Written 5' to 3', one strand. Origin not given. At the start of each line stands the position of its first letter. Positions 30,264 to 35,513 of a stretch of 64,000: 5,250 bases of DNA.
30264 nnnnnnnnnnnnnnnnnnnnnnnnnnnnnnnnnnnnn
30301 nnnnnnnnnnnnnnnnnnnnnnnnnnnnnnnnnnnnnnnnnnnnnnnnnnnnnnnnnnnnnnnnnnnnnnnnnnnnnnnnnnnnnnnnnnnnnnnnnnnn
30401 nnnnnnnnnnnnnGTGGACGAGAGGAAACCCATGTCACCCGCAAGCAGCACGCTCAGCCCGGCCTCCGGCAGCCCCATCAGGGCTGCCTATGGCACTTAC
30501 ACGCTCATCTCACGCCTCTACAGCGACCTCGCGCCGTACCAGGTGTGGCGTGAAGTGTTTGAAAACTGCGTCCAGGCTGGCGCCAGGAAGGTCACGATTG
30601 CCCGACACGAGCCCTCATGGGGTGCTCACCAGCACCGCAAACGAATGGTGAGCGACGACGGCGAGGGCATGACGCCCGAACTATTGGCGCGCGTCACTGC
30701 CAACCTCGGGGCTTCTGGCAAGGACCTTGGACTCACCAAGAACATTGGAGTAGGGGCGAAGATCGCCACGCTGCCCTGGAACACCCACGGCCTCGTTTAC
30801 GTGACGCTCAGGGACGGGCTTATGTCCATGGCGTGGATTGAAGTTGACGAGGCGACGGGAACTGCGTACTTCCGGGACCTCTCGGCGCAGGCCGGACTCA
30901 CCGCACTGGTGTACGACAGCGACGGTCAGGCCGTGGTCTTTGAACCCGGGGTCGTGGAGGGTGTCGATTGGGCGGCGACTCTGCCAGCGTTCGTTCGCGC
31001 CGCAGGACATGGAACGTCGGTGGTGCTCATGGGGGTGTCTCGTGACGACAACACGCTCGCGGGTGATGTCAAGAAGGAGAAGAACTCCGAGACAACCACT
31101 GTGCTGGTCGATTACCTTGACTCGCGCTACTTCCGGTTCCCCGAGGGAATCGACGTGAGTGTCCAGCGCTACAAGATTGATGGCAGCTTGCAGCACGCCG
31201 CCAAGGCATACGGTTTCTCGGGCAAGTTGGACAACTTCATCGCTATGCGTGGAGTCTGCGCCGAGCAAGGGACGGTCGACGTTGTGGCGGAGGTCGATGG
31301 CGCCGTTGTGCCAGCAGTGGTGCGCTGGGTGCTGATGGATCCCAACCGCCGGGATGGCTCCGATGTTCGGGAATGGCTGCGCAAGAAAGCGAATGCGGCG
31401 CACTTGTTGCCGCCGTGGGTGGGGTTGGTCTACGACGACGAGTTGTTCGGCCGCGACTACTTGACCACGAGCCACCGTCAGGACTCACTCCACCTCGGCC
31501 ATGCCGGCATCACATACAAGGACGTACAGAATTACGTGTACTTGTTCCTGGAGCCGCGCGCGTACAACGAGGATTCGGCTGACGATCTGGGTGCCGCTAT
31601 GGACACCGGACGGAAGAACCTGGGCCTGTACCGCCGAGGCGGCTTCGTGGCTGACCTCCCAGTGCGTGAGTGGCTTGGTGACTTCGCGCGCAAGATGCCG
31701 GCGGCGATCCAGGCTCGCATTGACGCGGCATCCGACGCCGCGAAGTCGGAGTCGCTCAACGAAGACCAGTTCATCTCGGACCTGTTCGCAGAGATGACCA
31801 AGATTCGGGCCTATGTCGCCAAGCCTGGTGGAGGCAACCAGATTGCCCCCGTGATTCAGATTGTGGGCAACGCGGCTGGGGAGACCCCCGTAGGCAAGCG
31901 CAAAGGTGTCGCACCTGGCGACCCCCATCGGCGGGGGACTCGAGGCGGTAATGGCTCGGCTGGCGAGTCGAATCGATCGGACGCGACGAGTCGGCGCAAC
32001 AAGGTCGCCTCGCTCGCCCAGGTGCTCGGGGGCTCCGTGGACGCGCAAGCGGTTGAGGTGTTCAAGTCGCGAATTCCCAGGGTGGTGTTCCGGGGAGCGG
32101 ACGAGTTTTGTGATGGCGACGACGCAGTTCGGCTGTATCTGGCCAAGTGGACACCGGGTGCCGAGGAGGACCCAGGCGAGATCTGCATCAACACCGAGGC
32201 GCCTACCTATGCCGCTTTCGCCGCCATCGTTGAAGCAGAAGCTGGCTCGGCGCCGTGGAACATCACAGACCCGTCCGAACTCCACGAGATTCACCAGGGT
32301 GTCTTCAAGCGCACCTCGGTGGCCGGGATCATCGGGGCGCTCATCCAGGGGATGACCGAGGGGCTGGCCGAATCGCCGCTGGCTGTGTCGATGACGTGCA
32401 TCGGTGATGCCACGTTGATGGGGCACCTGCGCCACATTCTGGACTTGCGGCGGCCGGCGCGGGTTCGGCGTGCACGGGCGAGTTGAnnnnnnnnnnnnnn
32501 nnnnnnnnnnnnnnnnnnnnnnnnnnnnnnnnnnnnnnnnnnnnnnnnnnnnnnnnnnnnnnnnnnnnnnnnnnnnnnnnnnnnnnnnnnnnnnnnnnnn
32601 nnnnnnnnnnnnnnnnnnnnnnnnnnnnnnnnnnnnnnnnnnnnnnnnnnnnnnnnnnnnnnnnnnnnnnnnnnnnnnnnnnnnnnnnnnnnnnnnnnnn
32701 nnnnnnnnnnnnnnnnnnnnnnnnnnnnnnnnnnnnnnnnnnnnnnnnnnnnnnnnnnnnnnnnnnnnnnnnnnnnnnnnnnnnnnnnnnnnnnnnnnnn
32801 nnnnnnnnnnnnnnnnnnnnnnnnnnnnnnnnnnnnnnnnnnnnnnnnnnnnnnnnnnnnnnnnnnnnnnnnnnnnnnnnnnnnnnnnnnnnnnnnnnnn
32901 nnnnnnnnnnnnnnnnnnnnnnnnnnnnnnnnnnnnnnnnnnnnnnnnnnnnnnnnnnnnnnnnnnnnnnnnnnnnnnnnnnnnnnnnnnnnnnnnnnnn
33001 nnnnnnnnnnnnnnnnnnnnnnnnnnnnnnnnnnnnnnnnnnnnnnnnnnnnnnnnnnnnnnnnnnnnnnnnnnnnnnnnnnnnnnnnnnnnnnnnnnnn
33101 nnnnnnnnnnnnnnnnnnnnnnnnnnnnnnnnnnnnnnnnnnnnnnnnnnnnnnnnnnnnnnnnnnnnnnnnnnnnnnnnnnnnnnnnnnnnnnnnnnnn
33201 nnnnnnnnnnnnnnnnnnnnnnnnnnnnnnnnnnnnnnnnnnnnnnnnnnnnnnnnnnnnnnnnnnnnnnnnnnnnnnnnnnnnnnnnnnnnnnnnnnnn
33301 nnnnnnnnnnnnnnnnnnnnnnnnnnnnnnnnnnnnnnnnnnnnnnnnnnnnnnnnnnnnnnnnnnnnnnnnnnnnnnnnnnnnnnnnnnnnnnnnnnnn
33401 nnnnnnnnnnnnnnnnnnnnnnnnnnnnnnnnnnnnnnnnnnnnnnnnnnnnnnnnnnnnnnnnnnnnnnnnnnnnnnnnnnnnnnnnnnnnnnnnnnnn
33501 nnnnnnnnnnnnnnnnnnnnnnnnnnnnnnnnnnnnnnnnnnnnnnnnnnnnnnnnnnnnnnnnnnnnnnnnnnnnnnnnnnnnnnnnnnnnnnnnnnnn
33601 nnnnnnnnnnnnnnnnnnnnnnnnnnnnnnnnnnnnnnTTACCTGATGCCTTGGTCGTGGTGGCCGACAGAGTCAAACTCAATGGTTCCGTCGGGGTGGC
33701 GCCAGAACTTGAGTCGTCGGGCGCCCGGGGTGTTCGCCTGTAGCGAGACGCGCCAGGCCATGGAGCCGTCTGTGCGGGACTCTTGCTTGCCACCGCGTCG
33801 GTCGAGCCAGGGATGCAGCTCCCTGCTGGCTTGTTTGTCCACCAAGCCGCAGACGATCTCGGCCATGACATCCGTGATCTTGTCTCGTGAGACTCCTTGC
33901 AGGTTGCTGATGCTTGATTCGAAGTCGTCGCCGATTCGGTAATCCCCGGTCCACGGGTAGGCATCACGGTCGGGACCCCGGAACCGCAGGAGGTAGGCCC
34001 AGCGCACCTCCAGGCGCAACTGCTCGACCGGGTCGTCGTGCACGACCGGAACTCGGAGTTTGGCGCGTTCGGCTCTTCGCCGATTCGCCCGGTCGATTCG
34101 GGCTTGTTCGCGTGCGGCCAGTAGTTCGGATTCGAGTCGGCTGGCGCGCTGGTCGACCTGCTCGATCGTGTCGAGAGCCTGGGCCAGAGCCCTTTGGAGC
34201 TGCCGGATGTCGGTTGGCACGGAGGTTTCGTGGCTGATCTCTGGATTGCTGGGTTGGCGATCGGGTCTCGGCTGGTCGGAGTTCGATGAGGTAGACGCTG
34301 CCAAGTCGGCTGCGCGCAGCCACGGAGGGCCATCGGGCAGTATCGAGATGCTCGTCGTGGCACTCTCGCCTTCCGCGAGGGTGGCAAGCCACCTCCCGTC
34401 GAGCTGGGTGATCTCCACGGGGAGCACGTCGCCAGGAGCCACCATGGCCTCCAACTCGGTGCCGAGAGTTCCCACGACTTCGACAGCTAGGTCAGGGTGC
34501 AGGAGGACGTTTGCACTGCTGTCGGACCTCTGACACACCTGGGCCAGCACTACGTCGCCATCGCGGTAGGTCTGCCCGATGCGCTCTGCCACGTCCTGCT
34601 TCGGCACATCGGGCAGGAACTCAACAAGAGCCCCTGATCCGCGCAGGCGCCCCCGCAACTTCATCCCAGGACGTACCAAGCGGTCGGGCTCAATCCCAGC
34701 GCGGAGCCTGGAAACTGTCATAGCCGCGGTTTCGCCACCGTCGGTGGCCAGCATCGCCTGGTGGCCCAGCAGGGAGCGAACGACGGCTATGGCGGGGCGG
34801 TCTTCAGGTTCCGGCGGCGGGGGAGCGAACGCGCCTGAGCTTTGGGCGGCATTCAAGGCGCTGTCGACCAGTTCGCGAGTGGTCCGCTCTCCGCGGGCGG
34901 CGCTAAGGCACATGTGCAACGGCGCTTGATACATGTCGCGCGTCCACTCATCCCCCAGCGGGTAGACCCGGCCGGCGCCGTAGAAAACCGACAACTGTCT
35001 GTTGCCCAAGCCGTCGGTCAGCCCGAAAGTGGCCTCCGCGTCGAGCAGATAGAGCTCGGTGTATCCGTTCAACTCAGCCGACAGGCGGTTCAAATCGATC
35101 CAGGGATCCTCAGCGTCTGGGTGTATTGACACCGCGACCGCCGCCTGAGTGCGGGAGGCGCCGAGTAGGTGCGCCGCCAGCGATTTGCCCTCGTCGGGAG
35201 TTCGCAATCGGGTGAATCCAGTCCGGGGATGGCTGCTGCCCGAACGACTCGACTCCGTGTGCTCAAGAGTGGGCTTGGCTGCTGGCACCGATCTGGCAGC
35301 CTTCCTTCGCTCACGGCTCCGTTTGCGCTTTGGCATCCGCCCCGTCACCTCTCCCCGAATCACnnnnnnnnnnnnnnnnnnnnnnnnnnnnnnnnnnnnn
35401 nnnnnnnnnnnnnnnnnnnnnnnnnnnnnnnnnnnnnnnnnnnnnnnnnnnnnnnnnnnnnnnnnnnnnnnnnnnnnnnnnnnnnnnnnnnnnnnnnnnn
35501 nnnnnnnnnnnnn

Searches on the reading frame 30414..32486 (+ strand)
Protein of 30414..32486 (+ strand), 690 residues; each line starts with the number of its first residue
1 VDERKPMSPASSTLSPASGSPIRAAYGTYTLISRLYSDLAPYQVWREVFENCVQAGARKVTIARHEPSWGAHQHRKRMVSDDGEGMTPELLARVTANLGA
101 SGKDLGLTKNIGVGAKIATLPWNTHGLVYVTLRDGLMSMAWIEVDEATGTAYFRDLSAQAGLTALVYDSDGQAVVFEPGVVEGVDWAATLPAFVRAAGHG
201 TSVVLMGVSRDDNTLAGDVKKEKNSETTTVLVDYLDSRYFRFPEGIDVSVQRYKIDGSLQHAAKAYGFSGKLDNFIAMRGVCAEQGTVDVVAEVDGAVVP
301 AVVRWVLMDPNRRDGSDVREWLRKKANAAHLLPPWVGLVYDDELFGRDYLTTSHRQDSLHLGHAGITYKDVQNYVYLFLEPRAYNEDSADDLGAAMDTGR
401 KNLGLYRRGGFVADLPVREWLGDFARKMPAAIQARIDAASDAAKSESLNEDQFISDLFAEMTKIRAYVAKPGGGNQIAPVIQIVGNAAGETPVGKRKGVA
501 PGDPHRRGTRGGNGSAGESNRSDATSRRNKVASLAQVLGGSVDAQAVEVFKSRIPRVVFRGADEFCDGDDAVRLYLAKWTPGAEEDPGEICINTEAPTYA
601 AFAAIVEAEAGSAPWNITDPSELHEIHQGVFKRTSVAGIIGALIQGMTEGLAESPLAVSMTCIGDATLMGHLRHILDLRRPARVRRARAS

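Call 29: search_protein_families(library=pfam, proteins=[window:30414-32486:+], max_evalue=0.001)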
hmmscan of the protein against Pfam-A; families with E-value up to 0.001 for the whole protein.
window:30414-32486:+ (690 aa): 2 families
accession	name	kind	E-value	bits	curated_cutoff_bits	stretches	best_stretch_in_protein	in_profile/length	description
PF13589.12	HATPase_c_3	-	2.2e-05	25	25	1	47-142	9-103/137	Histidine kinase-, DNA gyrase B-, and HSP90-like ATPase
PF02518.31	HATPase_c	-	0.00041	21.2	26.4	1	41-123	6-85/111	Histidine kinase-, DNA gyrase B-, and HSP90-like ATPase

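Call 117: search_protein_families(library=padloc, proteins=[window:30414-32486:+], max_evalue=0.00001)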
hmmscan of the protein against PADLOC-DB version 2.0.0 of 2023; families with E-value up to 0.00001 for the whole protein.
window:30414-32486:+ (690 aa): 0 families

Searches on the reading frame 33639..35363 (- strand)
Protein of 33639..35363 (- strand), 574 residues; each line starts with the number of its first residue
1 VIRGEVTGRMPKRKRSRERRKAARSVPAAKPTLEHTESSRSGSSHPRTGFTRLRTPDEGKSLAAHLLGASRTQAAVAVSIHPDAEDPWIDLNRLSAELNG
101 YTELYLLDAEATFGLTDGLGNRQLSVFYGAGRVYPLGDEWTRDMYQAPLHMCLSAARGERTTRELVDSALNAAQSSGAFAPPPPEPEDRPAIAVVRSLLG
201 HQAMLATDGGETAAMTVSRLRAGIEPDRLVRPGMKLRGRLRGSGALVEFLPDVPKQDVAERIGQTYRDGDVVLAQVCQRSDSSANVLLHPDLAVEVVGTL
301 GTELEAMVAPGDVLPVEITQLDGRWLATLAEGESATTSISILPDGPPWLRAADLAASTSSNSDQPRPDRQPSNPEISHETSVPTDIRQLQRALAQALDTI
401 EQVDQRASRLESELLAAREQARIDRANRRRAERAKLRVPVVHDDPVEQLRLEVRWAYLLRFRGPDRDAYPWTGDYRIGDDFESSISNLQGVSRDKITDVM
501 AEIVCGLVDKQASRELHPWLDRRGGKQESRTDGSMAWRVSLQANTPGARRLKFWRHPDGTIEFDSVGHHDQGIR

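Call 29: search_protein_families(library=pfam, proteins=[window:33639-35363:-], max_evalue=0.001)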
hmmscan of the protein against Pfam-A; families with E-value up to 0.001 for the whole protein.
window:33639-35363:- (574 aa): 0 families

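Call 117: search_protein_families(library=padloc, proteins=[window:33639-35363:-], max_evalue=0.00001)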
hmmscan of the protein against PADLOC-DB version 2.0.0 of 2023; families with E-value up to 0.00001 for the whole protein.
window:33639-35363:- (574 aa): 1 family
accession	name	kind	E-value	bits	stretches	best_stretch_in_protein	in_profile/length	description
PDLC04161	HEC-07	-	2.2e-13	48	1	18-174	135-297/553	-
